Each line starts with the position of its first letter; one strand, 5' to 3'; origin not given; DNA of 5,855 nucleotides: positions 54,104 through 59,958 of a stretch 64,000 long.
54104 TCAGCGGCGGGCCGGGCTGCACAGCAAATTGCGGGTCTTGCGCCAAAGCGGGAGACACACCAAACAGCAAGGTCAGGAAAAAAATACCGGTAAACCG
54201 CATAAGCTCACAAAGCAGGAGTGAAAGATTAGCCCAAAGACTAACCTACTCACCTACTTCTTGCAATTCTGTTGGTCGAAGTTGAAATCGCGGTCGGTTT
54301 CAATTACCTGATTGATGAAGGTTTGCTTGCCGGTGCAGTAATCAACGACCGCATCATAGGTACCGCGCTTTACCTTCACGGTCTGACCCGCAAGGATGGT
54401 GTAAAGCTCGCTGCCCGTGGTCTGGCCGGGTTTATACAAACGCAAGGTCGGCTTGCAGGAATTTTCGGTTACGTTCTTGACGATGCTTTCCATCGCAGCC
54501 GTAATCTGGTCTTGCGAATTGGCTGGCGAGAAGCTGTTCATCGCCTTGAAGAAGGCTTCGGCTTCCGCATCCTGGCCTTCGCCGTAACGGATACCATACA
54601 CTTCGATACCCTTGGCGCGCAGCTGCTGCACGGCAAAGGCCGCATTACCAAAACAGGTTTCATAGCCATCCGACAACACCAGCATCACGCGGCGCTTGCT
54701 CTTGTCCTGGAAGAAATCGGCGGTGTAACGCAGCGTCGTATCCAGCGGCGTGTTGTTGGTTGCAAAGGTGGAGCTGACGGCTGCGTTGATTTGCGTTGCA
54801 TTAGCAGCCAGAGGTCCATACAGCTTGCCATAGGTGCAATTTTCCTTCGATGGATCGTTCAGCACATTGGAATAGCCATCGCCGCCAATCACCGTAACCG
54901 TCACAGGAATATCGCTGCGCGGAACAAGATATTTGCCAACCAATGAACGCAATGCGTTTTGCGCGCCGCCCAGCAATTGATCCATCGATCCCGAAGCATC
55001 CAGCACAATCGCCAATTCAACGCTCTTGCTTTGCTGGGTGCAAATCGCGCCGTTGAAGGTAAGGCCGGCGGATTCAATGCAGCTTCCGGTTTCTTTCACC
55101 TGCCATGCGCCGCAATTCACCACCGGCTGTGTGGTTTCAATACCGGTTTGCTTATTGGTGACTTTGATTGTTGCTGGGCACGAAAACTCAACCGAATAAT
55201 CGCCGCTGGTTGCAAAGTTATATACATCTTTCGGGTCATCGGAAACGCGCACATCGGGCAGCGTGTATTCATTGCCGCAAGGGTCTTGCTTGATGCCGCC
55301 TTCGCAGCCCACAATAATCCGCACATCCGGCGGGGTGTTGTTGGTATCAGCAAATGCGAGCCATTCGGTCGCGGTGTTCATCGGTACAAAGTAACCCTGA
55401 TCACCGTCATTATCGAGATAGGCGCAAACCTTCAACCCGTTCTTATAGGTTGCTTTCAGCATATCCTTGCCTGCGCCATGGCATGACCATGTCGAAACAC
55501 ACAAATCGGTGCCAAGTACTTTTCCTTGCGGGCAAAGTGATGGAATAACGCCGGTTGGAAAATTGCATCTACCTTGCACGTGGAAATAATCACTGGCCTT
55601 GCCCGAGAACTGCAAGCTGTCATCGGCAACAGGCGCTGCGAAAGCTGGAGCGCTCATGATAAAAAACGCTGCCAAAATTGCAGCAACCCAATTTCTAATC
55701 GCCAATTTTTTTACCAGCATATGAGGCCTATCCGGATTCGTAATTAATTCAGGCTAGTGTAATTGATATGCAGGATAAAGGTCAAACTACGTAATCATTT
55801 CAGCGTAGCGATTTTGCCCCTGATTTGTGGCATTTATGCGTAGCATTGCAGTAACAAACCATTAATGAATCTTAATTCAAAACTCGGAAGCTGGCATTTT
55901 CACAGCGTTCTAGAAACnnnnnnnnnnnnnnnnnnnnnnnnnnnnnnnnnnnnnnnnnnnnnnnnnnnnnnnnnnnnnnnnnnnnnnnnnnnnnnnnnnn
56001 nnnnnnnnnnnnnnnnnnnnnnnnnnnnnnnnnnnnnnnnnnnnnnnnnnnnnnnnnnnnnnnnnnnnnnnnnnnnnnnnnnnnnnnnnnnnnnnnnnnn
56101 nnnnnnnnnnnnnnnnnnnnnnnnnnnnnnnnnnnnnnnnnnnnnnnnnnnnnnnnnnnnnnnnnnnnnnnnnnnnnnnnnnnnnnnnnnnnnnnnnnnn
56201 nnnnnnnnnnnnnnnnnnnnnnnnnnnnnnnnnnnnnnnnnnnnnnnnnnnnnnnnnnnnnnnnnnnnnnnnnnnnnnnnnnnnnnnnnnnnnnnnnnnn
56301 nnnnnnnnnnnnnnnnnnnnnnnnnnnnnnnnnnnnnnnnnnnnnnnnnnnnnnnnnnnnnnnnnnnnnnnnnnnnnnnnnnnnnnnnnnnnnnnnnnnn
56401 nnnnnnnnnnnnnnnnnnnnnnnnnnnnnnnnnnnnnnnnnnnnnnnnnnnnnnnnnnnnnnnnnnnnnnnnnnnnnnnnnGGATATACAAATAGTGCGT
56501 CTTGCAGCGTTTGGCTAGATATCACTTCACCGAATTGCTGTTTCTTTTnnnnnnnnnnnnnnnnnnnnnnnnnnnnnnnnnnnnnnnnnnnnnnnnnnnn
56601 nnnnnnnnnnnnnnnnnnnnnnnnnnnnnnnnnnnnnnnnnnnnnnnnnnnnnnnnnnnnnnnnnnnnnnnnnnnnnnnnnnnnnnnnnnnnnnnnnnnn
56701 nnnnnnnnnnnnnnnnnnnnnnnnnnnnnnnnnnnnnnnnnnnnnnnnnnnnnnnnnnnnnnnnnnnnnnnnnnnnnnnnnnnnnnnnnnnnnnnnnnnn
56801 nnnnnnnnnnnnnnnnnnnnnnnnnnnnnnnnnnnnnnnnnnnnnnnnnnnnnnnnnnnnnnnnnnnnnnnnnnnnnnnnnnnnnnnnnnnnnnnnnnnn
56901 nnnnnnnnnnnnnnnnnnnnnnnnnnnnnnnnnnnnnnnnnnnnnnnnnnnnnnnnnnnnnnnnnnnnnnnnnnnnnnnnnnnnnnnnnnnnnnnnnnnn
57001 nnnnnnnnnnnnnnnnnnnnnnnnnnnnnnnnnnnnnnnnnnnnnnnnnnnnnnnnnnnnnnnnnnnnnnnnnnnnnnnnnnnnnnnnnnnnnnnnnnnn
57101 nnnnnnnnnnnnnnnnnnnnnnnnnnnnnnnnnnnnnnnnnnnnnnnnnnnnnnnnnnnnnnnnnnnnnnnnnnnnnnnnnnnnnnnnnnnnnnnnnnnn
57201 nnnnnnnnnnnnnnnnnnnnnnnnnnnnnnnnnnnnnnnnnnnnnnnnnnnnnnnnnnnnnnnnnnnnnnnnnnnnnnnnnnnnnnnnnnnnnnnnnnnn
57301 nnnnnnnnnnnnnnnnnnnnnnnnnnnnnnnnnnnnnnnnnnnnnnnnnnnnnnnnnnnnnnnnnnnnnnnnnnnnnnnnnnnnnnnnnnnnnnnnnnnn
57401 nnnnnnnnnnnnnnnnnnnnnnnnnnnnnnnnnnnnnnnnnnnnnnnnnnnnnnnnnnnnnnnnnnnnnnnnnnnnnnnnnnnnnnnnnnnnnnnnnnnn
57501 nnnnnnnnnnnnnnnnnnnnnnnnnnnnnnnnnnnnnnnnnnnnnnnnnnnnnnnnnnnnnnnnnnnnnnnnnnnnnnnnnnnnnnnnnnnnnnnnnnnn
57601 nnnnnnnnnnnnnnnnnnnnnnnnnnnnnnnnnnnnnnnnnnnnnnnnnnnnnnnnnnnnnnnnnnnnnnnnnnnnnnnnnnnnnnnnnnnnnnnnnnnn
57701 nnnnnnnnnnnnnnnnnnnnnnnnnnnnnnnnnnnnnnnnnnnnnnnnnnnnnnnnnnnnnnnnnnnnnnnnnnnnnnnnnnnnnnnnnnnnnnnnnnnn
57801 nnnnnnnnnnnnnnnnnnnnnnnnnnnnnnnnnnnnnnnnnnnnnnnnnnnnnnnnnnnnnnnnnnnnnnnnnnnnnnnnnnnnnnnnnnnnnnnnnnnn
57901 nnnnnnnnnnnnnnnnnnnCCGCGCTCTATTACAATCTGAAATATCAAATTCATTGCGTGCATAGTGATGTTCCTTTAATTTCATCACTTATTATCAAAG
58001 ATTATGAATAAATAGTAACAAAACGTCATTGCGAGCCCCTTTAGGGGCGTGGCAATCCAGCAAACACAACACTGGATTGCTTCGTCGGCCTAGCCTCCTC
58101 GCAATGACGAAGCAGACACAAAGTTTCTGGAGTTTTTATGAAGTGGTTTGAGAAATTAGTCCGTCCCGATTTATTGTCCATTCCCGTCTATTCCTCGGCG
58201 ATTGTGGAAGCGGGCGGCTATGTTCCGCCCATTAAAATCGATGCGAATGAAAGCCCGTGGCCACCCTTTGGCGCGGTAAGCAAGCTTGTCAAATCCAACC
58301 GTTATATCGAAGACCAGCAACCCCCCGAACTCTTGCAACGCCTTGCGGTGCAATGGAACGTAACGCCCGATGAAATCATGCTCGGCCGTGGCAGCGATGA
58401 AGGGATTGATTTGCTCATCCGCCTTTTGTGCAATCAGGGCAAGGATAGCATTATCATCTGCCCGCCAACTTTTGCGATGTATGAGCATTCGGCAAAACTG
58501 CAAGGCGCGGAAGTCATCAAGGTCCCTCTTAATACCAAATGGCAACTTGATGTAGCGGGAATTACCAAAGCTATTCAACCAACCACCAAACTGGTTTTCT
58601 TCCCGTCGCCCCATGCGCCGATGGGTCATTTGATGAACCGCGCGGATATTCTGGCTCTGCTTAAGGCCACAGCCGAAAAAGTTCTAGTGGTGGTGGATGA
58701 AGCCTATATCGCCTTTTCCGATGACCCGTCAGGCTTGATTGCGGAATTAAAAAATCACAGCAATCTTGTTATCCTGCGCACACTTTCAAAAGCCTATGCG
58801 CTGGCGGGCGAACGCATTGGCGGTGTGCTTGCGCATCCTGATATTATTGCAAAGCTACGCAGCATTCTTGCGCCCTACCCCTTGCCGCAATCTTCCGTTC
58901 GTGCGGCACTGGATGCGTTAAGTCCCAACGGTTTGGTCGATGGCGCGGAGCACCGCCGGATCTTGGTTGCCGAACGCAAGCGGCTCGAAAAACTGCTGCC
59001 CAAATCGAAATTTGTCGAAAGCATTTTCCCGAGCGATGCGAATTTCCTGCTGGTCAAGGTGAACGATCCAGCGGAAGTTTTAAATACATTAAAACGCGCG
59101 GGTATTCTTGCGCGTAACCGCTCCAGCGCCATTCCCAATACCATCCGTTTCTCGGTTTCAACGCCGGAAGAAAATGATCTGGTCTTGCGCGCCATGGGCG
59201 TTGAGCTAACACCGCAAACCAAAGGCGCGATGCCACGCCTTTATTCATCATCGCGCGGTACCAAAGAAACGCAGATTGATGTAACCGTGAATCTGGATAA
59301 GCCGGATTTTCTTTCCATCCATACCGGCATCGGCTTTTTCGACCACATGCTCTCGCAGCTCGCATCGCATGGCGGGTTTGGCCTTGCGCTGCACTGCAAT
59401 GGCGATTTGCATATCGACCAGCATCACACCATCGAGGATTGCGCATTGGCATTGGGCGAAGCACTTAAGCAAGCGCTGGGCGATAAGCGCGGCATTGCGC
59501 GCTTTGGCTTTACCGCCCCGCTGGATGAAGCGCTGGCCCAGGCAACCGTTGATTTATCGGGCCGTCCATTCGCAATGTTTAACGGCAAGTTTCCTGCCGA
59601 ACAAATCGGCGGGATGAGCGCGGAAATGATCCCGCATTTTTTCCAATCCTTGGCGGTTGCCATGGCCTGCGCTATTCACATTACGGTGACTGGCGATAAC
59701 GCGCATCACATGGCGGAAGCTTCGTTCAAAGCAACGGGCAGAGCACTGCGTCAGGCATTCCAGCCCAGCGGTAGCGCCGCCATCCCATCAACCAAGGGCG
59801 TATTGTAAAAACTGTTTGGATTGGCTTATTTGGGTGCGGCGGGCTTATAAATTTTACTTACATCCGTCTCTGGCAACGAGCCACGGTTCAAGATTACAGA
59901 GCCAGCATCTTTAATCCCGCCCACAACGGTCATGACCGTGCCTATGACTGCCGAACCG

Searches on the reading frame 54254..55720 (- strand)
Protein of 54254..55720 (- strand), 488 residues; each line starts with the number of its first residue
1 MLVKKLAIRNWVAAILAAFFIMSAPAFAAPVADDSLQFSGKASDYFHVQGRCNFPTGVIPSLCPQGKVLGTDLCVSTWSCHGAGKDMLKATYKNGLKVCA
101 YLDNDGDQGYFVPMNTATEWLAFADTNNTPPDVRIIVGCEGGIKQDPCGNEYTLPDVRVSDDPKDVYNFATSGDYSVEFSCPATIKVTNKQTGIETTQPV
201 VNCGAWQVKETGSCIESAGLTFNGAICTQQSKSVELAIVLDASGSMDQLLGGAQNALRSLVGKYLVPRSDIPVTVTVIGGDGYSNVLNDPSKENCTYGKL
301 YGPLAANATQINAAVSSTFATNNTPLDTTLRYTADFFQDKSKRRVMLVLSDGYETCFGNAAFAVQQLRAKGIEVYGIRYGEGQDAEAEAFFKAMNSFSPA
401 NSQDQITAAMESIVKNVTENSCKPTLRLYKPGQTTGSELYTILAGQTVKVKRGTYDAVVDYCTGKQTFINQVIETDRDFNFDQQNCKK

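Call 84: search_protein_families(library=pfam, proteins=[window:54254-55720:-], max_evalue=0.001)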
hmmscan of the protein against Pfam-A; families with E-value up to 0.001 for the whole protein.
window:54254-55720:- (488 aa): 2 families
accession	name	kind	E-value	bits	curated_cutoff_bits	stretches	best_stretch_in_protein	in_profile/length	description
PF00092.34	VWA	-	1.5e-09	38.7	23.8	1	236-390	2-150/174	von Willebrand factor type A domain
PF13519.12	VWA_2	-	6.4e-05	24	27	1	237-352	2-106/107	von Willebrand factor type A domain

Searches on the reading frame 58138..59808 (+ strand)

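Call 84: search_protein_families(library=pfam, proteins=[window:58138-59808:+], max_evalue=0.001)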
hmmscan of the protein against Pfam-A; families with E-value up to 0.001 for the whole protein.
window:58138-59808:+ (556 aa): 4 families
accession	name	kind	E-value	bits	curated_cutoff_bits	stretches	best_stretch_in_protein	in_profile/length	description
PF00475.24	IGPD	-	4.5e-60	202.4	27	1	396-537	1-144/144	Imidazoleglycerol-phosphate dehydratase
PF00155.27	Aminotran_1_2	-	2.4e-54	185.4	19.7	1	53-351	35-359/361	Aminotransferase class I and II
PF00266.25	Aminotran_5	-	5e-06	26.2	21.5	1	75-189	58-177/371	Aminotransferase class-V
PF01053.26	Cys_Met_Meta_PP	-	0.00015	20.8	27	1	114-191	100-177/381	Cys/Met metabolism PLP-dependent enzyme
